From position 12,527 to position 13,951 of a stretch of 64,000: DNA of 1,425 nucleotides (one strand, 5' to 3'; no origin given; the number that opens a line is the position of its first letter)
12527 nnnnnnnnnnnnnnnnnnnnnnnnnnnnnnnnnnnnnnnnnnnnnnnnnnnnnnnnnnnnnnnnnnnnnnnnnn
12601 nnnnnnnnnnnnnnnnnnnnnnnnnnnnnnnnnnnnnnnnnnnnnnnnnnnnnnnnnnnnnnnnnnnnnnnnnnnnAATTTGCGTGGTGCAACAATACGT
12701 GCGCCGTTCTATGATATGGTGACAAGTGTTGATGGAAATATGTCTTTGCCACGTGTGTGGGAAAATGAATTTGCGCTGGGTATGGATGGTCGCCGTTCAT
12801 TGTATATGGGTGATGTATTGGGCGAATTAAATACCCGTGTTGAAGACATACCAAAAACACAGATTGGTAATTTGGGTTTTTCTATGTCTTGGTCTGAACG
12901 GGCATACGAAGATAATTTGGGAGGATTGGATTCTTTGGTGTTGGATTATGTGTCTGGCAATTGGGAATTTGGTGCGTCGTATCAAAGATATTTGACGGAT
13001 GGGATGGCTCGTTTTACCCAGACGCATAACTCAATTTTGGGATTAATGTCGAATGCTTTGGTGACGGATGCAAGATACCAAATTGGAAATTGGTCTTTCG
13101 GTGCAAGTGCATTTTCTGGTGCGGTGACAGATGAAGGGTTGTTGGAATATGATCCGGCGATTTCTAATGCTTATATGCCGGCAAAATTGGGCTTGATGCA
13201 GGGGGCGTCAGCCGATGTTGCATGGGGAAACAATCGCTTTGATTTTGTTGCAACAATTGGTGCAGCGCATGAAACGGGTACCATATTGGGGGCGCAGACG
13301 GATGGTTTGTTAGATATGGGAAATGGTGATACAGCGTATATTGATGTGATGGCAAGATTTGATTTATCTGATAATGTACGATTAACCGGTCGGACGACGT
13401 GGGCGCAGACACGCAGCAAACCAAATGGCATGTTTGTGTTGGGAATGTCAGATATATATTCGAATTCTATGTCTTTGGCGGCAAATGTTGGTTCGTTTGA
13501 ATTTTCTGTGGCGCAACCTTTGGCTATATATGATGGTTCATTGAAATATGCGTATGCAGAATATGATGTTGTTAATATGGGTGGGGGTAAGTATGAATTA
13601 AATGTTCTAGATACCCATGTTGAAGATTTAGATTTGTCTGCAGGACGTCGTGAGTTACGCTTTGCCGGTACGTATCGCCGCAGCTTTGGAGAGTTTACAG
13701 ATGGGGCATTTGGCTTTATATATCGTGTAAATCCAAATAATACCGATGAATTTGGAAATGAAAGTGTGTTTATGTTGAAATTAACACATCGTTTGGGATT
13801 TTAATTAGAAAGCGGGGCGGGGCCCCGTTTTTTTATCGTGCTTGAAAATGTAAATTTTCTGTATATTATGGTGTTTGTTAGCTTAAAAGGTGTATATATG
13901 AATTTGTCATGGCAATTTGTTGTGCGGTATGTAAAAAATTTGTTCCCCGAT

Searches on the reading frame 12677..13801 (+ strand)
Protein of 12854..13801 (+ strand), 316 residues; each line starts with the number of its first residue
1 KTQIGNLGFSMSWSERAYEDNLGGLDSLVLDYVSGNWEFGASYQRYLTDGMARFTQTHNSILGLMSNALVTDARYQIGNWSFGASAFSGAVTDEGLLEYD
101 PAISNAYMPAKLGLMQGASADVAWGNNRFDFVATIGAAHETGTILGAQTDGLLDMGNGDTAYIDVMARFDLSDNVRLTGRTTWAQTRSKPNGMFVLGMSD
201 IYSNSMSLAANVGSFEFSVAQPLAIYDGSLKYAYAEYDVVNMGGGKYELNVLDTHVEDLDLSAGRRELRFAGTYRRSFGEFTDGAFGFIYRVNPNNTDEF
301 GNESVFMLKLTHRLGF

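Call 25: predict_structure(alignment_id=A2)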
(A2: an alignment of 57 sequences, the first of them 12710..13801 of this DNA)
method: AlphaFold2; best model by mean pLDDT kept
length: 364 residues; sequences in the alignment: 57
mean_pLDDT: 75.3   pTM: 0.72
mean pLDDT of the five models: 75.3, 74.8, 74.3, 73.4, 68.6
residues with pLDDT >= 90: 88; 70-90: 171; 50-70: 51; < 50: 54
segments of 3 or more residues with pLDDT < 50: 1-6, 12-35, 144-155, 193-203
pLDDT, mean of each block of 10 residues (from residue 1): 50 42 42 54 68 86 60 82 92 79 78 84 95 87 47 52 90 94 87 45 70 94 91 77 76 91 89 81 76 75 78 84 83 86 74 80 57
secondary structure, 60 per line:
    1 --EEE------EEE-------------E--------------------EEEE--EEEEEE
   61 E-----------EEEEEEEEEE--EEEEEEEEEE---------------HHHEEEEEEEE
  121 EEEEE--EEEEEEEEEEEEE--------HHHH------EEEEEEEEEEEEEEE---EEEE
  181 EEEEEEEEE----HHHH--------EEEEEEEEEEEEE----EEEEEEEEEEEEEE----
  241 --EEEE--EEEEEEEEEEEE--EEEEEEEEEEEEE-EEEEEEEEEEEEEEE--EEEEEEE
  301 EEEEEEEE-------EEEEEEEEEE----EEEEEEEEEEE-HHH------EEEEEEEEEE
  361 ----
elements in order: E3-5 E12-14 E49-52 E55-61 E73-82 E85-94 E113-125 E128-140 H149-152 E159-173 E177-189 H194-197 E206-218 E223-236 E243-246 E249-260 E263-275 E277-291 E294-308 E316-325 E330-340 E351-360

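Call 29: fold_search(model_id=the predicted structure, library=pdb)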
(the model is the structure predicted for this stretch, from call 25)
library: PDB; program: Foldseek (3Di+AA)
matches with E <= 10: 684; with E <= 0.001: 24
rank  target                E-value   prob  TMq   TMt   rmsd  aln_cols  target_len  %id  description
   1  6tzk                  1.2e-04  1.00  0.34  0.28  13.6       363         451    9  Bacterial cellulose synthase outermembrane channel BcsC with terminal TPR repeat (released 2019-10-23)
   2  9b8a                  1.3e-04  1.00  0.38  0.27  12.7       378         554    8  Cryo-EM structure of E. coli cellulose synthase subunit C (released 2025-02-19)
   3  7eqm_A                2.7e-04  1.00  0.44  0.48   8.9       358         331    9  Apo Truncated VhChiP (Delta 1-19) (released 2022-08-10)
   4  2x9k                  2.8e-04  1.00  0.34  0.42  12.3       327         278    8  Structure of a E.coli porin (released 2011-01-26)
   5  2wvp                  2.8e-04  1.00  0.33  0.42  10.6       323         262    9  Synthetically modified OmpG (released 2010-07-14)
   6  5mdq_A                3.1e-04  1.00  0.44  0.46   9.7       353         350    9  Crystal structure of outer membrane expressed Chitoporin VhChip from Vibrio harveyi (released 2017-12-20)
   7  5mdo_A                3.5e-04  1.00  0.44  0.46   8.9       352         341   10  Crystal structure of in vitro folded Chitoporin VhChip from Vibrio harveyi (crystal form I) (released 2017-12-20)
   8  2f1c                  3.5e-04  0.99  0.20  0.27  21.2       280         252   12  Crystal structure of the monomeric porin OmpG (released 2006-06-27)
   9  3dwo                  3.7e-04  1.00  0.30  0.26  17.0       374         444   12  Crystal structure of a Pseudomonas aeruginosa FadL homologue (released 2008-12-16)
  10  5oyk                  5.0e-04  1.00  0.37  0.41  16.1       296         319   10  Outer-membrane expressed OmpT of Vibrio cholerae (released 2018-04-25)
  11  4y25                  5.0e-04  1.00  0.34  0.40  11.6       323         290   10  Bacterial polysaccharide outer membrane secretin (released 2016-03-16)
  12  6z34                  6.8e-04  1.00  0.32  0.31  15.6       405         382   11  CymD monoaromatic hydrocarbon channel (released 2020-11-04)
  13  8jto                  7.2e-04  1.00  0.44  0.46   9.2       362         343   14  Outer membrane porin of Burkholderia pseudomallei (BpsOmp38) in complex with ceftazidime (released 2024-06-26)
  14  6ehb_A                7.2e-04  1.00  0.36  0.40  12.0       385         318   11  OmpU, an outer membrane protein, of Vibrio cholerae (released 2018-04-25)
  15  6ehb_C                7.6e-04  1.00  0.38  0.42  11.5       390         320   10  OmpU, an outer membrane protein, of Vibrio cholerae (released 2018-04-25)
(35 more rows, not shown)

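Call 42: search_solved_structures(query=A5, max_evalue=10, show_alignments=3)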
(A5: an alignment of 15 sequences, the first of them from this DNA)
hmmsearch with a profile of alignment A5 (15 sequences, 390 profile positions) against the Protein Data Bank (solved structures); distinct sequences matched with E-value up to 10: 0.

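Call 43: search_protein_families(library=pfam, alignment_id=A5, max_evalue=10)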
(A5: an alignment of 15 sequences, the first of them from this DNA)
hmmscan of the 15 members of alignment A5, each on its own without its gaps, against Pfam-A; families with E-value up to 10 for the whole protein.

A. member 1, seq(375 aa): 0 families

B. families by the number of members that match (of 15 scanned): 1 family
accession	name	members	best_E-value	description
PF04966.18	OprB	1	1.2e-08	Carbohydrate-selective porin, OprB family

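Call 54: find_homologous_proteins(query=A5, max_evalue=0.01)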
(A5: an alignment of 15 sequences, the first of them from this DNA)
Query A5 (15 sequences) (375 aa, profile of the alignment): 41 proteins with E <= 0.01 among 8000 candidates.
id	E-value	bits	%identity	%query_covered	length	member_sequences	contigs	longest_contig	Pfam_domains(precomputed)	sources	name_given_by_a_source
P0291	2.9e-137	476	56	99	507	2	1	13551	-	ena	-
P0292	3.7e-137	476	63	100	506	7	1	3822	-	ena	-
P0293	9.7e-136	471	61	100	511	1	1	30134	-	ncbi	-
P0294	3.5e-135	469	65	100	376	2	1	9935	-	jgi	-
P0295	6.1e-135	469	55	99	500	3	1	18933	-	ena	-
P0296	3.7e-132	459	62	100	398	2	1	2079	-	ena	-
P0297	6.6e-132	459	56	99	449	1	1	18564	-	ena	-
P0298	1.7e-131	457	57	96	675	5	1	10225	-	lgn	-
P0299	2.2e-131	457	55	99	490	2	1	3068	-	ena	-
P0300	6.0e-130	452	54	99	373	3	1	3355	-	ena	-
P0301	3.1e-129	450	59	94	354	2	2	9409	-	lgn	-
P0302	6.0e-129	449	56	99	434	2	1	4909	-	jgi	jgi:hypothetical protein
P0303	8.6e-129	448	55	100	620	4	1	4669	-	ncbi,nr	ncbi:MAG: hypothetical protein IJO18_03315, partial [Alphaproteobacteria bacterium]|nr:hypothetical 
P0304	1.6e-127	444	53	99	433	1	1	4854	-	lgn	-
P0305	3.2e-127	443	61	100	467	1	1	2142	-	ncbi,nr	ncbi:MAG: hypothetical protein J6R99_04900, partial [Alphaproteobacteria bacterium]|nr:hypothetical 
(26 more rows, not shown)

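Call 86: search_protein_families(library=pfam, proteins=[window:12854-13801:+], max_evalue=10)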
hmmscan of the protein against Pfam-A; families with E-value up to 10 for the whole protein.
window:12854-13801:+ (316 aa): 0 families
